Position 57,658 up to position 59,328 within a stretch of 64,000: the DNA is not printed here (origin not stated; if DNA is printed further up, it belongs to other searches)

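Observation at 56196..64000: Pyrrolysine-free MtmB-family methyltransferase coupled to a corrinoid protein, embedded in an amine-uptake/aminotransferase locus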

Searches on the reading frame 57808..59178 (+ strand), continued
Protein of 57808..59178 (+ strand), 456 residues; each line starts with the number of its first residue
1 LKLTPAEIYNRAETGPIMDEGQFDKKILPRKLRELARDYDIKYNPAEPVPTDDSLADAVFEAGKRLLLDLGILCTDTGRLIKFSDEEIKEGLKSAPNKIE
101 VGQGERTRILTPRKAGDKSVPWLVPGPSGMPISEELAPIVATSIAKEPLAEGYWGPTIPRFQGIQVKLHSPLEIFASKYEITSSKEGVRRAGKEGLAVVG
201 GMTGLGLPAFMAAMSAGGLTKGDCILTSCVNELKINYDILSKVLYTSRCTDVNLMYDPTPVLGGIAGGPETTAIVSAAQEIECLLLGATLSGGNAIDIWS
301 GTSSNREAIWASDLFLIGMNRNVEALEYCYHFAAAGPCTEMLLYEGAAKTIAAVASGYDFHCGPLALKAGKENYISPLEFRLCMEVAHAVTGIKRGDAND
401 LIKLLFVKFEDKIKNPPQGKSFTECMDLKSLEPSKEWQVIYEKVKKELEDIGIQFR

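Call 90: find_homologous_proteins(query=L016:11387-12283:+, max_evalue=1e-20)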
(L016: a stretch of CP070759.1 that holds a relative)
Query L016:11387-12283:+ (299 aa): 1196 proteins with E <= 1e-20 among 2890 candidates; the best 120 are listed.
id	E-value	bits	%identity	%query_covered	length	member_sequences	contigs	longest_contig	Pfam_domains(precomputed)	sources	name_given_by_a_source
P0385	2.9e-176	603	88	100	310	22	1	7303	PF02007.25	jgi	-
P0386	6.9e-175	598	87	100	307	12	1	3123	PF02007.25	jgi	jgi:tetrahydromethanopterin S-methyltransferase subunit H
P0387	9.4e-175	598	86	100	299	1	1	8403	PF02007.25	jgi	jgi:tetrahydromethanopterin S-methyltransferase subunit H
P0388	4.2e-174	596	87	100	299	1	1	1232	PF02007.25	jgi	-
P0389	1.2e-173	594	87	100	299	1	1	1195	PF02007.25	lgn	-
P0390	1.8e-173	594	87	100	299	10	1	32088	PF02007.25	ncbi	-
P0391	1.3e-172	591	86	100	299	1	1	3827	PF02007.25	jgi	jgi:tetrahydromethanopterin S-methyltransferase subunit H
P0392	1.6e-172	591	86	100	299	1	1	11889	PF02007.25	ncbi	-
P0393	3.0e-171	586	86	100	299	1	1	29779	PF02007.25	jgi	jgi:tetrahydromethanopterin S-methyltransferase subunit H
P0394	1.5e-169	581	84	100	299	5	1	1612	PF02007.25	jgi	-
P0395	3.0e-167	573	86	97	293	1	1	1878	PF02007.25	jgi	-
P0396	4.3e-164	563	81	100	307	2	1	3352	PF02007.25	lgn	-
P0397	7.0e-160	549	81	100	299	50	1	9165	PF02007.25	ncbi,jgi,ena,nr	ncbi:tetrahydromethanopterin S-methyltransferase subunit H [Candidatus Bathyarchaeota archaeon]|nr:M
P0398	1.6e-146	505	70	100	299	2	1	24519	PF02007.25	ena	-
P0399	8.0e-143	493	69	100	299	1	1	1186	PF02007.25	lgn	-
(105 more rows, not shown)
